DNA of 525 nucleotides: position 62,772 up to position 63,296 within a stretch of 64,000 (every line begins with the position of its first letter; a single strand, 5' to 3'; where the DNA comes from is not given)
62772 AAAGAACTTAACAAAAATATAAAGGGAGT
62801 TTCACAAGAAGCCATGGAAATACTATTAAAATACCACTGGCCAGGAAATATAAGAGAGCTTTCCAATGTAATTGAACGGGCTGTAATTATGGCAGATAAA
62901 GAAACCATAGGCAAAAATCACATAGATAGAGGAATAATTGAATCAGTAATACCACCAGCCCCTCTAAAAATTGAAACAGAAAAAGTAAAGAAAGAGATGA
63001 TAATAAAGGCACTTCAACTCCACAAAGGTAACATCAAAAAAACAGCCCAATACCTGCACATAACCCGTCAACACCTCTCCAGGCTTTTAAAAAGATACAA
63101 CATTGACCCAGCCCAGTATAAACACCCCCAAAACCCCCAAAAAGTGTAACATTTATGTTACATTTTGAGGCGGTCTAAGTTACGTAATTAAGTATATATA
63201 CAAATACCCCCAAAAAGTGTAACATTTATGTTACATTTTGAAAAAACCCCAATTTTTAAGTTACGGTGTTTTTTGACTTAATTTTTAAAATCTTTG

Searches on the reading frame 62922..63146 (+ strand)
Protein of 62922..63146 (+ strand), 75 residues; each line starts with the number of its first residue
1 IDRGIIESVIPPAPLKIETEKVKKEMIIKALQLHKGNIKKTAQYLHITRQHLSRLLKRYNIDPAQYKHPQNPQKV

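Call 38: search_solved_structures(query=window:62922-63146:+, max_evalue=10, show_alignments=5)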
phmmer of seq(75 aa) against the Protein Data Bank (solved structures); distinct sequences matched with E-value up to 10: 2.
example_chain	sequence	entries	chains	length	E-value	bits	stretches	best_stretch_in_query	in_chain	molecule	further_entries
5m7n_A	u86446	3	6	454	0.056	17.5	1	11-58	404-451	Nitrogen assimilation regulatory protein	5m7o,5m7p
1umq_A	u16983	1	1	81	0.17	16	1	7-58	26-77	PHOTOSYNTHETIC APPARATUS REGULATORY PROTEIN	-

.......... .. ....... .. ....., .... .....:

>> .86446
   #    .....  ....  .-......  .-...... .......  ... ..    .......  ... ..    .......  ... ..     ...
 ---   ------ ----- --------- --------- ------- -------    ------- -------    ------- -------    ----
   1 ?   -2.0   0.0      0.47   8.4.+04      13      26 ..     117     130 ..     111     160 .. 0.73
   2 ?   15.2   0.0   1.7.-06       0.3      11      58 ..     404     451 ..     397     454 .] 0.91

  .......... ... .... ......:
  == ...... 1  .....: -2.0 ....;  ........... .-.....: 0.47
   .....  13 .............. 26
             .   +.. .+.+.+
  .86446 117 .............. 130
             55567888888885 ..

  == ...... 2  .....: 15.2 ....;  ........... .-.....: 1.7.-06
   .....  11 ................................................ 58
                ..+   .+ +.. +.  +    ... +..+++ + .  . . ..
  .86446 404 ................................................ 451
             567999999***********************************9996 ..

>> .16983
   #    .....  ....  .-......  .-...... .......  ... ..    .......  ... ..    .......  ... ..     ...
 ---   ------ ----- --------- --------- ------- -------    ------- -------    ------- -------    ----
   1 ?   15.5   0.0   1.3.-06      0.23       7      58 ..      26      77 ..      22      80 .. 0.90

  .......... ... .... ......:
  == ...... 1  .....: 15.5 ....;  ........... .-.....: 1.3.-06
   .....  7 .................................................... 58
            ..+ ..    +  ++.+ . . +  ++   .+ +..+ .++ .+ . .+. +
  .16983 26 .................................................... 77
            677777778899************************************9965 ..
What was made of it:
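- Tried and rejected: Nothing can be inferred about specificity (call 38).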
